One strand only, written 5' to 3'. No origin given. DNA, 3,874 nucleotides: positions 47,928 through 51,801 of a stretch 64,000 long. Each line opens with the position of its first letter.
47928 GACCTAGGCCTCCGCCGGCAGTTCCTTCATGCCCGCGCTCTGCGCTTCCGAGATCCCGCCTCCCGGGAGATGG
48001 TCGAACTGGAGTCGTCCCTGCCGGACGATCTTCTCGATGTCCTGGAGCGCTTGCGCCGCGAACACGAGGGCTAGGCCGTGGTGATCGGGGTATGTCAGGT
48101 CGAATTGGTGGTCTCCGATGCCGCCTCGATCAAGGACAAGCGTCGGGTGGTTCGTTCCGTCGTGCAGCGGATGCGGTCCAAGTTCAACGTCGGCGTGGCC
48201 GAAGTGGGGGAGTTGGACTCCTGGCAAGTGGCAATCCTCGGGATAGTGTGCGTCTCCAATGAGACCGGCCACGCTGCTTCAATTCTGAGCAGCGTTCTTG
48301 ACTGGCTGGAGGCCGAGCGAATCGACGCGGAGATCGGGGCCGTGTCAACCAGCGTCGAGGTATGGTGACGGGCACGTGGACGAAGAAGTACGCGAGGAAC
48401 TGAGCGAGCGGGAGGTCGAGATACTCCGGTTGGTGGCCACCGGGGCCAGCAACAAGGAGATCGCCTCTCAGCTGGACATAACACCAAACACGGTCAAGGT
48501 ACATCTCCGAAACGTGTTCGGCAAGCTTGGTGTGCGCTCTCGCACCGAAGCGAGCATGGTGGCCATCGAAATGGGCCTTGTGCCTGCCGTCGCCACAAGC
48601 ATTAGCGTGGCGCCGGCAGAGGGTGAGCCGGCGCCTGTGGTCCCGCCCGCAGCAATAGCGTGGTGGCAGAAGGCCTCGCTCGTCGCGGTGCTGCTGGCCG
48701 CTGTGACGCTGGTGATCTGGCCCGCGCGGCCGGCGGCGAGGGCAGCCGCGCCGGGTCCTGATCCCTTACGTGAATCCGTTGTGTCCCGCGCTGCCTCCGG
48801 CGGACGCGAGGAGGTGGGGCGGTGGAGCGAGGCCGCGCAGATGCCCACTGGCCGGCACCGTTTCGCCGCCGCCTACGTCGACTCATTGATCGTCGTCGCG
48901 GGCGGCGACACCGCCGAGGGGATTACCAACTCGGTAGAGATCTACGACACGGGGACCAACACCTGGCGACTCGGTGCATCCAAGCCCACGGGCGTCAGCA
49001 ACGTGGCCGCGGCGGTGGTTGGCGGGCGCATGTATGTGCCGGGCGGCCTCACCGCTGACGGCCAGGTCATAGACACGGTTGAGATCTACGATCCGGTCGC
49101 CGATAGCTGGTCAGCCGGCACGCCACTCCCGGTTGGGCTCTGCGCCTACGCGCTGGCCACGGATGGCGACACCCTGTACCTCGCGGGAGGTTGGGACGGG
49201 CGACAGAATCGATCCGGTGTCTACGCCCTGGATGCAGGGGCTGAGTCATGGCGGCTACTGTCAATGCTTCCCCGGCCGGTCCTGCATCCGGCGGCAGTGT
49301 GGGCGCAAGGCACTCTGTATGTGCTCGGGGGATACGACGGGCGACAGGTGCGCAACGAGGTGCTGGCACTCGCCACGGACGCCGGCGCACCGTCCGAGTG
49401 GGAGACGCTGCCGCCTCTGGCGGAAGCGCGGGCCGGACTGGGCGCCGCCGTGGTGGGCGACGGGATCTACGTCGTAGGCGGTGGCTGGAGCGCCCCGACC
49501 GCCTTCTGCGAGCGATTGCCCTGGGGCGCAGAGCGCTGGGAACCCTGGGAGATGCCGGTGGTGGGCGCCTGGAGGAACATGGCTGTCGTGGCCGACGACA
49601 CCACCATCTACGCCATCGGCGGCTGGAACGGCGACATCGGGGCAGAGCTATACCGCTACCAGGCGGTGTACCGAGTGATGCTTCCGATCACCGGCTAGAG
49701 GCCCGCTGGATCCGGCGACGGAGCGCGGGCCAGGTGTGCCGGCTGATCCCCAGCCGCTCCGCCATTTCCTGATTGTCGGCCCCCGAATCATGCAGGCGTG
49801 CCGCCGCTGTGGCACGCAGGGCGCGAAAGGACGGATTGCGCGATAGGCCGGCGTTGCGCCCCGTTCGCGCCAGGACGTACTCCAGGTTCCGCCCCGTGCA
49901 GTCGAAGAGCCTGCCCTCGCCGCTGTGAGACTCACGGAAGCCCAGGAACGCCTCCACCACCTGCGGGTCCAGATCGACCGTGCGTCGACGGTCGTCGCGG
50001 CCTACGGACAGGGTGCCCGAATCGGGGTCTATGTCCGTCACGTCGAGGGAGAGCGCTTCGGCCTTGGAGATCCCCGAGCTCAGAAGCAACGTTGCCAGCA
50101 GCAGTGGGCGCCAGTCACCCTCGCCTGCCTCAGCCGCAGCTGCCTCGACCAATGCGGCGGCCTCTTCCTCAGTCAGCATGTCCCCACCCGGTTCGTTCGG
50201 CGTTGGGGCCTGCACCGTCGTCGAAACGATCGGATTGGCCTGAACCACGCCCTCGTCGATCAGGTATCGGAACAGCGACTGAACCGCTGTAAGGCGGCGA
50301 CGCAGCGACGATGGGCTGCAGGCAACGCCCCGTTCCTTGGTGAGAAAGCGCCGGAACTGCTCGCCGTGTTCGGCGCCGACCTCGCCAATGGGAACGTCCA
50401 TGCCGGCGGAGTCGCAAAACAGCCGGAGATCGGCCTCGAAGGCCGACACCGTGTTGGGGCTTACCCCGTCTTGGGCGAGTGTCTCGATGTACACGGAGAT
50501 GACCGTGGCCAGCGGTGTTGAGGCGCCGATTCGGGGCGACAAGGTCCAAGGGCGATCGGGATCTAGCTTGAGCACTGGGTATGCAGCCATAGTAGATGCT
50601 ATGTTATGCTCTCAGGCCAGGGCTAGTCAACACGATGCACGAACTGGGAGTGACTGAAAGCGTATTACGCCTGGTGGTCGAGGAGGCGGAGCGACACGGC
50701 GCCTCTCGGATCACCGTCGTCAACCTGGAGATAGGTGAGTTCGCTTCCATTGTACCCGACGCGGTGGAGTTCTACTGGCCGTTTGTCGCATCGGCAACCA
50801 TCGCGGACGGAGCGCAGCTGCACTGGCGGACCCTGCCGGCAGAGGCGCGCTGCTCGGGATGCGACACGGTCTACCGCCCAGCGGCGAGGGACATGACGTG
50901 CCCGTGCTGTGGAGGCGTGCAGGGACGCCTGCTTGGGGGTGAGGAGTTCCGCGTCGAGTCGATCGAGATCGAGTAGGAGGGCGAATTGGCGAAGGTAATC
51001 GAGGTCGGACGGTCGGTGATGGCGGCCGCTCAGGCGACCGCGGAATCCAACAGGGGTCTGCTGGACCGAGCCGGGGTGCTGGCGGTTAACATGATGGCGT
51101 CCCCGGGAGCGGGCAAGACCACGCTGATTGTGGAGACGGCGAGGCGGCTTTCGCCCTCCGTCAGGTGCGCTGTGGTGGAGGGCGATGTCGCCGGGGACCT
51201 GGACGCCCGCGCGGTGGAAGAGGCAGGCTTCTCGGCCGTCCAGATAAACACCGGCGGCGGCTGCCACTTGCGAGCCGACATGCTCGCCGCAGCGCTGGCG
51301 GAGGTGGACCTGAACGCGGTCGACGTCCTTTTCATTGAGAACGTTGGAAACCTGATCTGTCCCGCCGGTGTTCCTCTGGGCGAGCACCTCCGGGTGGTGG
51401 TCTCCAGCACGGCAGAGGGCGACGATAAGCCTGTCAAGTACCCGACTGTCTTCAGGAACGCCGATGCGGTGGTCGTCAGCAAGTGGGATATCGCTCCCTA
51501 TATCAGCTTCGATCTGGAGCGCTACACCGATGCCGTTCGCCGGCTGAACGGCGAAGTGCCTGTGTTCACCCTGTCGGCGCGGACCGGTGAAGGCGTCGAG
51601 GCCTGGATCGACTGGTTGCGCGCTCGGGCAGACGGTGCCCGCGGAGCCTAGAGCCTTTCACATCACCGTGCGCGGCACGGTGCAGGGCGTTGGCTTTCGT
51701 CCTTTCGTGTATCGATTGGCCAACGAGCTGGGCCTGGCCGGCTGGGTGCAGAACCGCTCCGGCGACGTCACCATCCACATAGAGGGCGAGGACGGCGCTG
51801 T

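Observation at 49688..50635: Integrase-fold protein apparently lacking the catalytic tyrosine and other active-site residues, encoded divergently from hypA-hypB-hypF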

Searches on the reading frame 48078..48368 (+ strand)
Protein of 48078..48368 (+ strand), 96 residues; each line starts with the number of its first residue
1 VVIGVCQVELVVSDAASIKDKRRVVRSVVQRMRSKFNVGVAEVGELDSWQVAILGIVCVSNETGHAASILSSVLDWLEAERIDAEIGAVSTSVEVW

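Call 11: search_protein_families(library=pfam, proteins=[window:48078-48368:+], max_evalue=0.00001)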
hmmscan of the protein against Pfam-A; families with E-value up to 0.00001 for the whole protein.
window:48078-48368:+ (96 aa): 1 family
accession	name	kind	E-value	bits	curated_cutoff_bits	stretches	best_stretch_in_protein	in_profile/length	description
PF04456.17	DUF503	-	6.8e-29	100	22.4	1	3-88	1-85/88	Protein of unknown function (DUF503)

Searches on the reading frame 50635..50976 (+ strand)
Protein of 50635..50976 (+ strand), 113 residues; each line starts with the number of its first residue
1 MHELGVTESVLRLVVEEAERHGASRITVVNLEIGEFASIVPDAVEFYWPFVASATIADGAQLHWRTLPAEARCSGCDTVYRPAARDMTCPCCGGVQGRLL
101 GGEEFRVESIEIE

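Call 11: search_protein_families(library=pfam, proteins=[window:50635-50976:+], max_evalue=0.00001)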
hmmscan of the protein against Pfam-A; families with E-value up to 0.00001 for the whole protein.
window:50635-50976:+ (113 aa): 1 family
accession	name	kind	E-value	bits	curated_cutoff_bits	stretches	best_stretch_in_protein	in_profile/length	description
PF01155.25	HypA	-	1.5e-30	105.9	28.9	1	1-112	1-112/112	Hydrogenase/urease nickel incorporation, metallochaperone, hypA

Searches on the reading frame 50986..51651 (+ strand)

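Call 11: search_protein_families(library=pfam, proteins=[window:50986-51651:+], max_evalue=0.00001)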
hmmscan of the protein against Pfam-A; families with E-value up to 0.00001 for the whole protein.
window:50986-51651:+ (221 aa): 1 family
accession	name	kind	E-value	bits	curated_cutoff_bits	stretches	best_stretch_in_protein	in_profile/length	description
PF02492.25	cobW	-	5.4e-21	75.4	20.7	1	37-194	6-179/180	CobW/HypB/UreG, nucleotide-binding domain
